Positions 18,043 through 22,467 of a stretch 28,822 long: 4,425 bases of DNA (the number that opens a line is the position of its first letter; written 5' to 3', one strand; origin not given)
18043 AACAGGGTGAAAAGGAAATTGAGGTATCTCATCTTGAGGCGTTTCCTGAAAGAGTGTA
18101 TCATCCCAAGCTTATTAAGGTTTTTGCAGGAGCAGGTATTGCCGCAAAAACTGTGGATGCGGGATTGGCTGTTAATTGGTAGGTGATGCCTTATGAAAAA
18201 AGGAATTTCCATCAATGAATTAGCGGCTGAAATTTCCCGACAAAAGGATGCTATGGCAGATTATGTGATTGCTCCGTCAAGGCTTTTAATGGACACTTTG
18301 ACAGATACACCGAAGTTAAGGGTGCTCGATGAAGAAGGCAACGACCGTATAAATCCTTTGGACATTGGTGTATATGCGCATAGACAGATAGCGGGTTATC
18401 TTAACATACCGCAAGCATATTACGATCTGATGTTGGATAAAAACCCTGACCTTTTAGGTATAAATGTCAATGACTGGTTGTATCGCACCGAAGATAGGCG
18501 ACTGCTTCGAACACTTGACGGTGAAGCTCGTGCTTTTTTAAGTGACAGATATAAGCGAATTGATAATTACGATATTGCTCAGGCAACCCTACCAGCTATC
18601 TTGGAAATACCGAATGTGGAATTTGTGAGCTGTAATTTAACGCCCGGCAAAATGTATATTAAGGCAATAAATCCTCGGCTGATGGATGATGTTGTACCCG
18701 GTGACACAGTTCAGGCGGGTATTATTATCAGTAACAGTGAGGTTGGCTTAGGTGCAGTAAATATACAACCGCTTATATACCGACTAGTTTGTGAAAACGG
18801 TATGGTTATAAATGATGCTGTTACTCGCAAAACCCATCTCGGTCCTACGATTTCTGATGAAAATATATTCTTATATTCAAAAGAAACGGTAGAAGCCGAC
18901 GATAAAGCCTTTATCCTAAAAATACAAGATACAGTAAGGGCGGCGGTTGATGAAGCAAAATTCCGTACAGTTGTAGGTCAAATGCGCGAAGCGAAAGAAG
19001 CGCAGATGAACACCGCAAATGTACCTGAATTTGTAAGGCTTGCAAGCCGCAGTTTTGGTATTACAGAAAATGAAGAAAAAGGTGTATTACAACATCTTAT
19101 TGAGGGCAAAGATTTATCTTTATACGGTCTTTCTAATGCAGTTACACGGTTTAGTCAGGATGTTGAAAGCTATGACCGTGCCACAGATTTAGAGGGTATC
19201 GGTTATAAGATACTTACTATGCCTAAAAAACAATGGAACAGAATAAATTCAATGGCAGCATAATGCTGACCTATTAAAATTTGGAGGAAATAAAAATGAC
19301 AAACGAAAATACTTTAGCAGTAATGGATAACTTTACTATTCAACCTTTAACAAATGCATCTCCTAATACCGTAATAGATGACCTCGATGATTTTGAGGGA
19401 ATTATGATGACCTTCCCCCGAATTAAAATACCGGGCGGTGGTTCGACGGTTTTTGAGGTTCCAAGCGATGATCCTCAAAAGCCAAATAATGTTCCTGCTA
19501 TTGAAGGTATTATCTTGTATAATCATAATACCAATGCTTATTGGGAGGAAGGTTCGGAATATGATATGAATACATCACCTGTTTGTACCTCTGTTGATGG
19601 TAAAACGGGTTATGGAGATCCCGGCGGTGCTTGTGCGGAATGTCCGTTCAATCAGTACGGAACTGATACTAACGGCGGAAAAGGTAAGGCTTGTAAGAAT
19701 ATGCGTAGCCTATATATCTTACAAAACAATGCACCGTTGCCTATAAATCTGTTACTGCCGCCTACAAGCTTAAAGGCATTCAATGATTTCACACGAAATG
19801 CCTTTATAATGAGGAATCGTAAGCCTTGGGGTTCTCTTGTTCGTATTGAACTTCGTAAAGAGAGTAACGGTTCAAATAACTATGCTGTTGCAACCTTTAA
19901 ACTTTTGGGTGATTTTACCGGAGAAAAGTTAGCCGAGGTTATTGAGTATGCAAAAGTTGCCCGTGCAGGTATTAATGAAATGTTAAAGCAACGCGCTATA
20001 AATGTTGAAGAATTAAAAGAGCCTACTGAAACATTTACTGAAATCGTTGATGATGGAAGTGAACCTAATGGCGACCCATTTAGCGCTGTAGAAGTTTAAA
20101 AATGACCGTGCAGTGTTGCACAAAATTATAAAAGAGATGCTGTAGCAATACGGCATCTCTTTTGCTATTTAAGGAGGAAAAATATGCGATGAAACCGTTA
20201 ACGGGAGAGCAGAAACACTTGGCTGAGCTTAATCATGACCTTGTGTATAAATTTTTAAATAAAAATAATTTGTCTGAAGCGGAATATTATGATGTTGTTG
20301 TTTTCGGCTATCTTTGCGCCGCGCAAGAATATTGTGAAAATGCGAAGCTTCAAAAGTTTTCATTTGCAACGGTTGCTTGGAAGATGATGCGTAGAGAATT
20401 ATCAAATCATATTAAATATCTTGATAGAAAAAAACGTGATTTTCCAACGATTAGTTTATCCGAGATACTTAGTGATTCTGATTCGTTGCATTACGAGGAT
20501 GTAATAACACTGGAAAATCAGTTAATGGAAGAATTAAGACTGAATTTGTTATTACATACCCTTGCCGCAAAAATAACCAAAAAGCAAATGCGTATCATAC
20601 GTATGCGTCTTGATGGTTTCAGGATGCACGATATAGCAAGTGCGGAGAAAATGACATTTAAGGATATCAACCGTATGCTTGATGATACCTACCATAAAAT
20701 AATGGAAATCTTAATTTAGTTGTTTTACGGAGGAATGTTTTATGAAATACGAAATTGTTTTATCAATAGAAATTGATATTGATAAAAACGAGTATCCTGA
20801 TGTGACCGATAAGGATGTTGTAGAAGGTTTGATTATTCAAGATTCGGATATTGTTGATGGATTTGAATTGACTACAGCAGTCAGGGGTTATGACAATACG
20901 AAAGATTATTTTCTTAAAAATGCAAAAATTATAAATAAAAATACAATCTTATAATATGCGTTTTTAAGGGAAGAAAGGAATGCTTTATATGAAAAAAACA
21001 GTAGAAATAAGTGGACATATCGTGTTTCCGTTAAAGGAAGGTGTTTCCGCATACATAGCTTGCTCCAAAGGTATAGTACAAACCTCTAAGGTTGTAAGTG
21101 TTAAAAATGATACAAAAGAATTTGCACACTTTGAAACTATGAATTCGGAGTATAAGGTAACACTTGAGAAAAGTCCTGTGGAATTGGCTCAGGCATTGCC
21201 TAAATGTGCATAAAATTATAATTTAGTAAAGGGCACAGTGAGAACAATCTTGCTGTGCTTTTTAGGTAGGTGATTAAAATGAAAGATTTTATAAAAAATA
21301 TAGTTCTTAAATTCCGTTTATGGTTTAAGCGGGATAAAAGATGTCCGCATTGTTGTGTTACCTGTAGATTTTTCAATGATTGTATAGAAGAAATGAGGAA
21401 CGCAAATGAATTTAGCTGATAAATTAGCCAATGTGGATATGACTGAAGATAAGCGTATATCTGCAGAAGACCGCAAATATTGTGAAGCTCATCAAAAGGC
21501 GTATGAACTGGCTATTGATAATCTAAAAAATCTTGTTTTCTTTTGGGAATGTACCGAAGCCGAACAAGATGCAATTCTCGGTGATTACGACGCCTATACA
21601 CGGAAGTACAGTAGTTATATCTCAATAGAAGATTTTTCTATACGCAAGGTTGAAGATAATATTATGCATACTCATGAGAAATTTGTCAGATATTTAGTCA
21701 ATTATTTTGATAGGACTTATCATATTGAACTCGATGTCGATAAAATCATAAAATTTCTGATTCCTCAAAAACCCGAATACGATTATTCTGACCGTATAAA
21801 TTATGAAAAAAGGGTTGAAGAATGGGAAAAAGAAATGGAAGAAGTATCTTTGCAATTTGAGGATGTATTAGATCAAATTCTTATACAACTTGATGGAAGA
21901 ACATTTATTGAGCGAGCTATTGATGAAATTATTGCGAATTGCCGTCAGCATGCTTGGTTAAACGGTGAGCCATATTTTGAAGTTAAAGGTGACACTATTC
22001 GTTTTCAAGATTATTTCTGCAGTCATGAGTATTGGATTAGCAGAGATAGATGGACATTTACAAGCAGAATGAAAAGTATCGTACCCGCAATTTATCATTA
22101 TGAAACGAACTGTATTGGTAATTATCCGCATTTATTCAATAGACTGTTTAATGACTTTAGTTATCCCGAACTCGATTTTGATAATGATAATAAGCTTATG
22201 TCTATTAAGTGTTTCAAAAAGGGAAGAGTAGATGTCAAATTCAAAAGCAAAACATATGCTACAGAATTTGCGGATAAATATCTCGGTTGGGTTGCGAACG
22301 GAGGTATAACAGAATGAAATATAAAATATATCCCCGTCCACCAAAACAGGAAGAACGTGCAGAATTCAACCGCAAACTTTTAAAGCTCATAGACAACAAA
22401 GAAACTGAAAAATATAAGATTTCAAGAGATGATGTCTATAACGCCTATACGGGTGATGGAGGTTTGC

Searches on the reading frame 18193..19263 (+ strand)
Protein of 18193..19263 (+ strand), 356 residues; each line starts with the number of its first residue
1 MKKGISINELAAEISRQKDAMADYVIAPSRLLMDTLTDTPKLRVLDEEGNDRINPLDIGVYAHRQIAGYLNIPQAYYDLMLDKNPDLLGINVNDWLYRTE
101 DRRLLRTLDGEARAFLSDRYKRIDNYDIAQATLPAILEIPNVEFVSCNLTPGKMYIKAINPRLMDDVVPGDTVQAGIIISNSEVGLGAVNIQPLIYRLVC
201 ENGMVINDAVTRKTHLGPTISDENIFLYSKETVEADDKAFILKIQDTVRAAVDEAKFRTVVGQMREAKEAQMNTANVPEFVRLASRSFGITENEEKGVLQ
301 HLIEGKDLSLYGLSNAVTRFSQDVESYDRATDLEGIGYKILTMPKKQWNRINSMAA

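Call 3: search_protein_families(library=pfam, proteins=[window:18193-19263:+], max_evalue=0.01)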
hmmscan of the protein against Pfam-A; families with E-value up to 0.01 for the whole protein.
window:18193-19263:+ (356 aa): 1 family
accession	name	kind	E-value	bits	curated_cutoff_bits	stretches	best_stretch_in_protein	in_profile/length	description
PF06067.16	DUF932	-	2.6e-08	34.4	23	1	117-322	6-207/227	Domain of unknown function (DUF932)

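Call 62: search_protein_families(library=phrogs, proteins=[window:18193-19263:+], max_evalue=0.001)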
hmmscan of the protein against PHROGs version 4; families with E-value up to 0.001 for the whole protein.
window:18193-19263:+ (356 aa): 1 family
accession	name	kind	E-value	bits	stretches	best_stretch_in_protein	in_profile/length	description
phrog_1362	-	unknown function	1.2e-45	157.3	1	38-343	59-385/391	-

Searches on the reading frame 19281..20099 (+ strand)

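Call 3: search_protein_families(library=pfam, proteins=[window:19281-20099:+], max_evalue=0.01)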
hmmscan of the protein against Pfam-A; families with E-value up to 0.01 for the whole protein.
window:19281-20099:+ (272 aa): 0 families

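Call 62: search_protein_families(library=phrogs, proteins=[window:19281-20099:+], max_evalue=0.001)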
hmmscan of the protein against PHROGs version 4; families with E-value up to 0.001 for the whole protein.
window:19281-20099:+ (272 aa): 3 families
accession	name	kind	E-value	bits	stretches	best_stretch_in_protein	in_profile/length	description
phrog_23155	-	unknown function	1.5e-60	205.6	1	7-252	5-242/255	-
phrog_5686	-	unknown function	4.1e-06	27.5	0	117-238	139-259/330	-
phrog_27714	-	unknown function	1.4e-05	25.8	1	116-148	136-166/292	-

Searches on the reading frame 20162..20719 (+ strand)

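Call 3: search_protein_families(library=pfam, proteins=[window:20162-20719:+], max_evalue=0.01)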
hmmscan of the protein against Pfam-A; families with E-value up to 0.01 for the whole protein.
window:20162-20719:+ (185 aa): 1 family
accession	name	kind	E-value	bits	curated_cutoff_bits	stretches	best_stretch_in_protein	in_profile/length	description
PF07638.17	Sigma70_ECF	-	0.00081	19.8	21.1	1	64-172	71-171/185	ECF sigma factor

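Call 62: search_protein_families(library=phrogs, proteins=[window:20162-20719:+], max_evalue=0.001)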
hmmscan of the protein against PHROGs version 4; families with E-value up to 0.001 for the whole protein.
window:20162-20719:+ (185 aa): 2 families
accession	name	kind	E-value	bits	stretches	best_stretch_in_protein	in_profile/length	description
phrog_37022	-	unknown function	3.8e-12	47.5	1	9-118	15-121/127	-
phrog_351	-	transcription regulation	3.2e-07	30.3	1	15-183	503-725/928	RNA polymerase sigma factor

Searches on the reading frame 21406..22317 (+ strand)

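Call 3: search_protein_families(library=pfam, proteins=[window:21406-22317:+], max_evalue=0.01)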
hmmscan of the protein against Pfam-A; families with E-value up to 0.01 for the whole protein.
window:21406-22317:+ (303 aa): 1 family
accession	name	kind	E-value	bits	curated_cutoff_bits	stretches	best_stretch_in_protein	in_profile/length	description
PF18052.6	Rx_N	-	0.0068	16.9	27.7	0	130-165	47-82/93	Rx N-terminal domain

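Call 62: search_protein_families(library=phrogs, proteins=[window:21406-22317:+], max_evalue=0.001)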
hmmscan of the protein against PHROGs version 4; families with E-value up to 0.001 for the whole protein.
window:21406-22317:+ (303 aa): 1 family
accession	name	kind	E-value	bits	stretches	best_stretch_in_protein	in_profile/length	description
phrog_27491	-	unknown function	5.2e-26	92.1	1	1-296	443-718/722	-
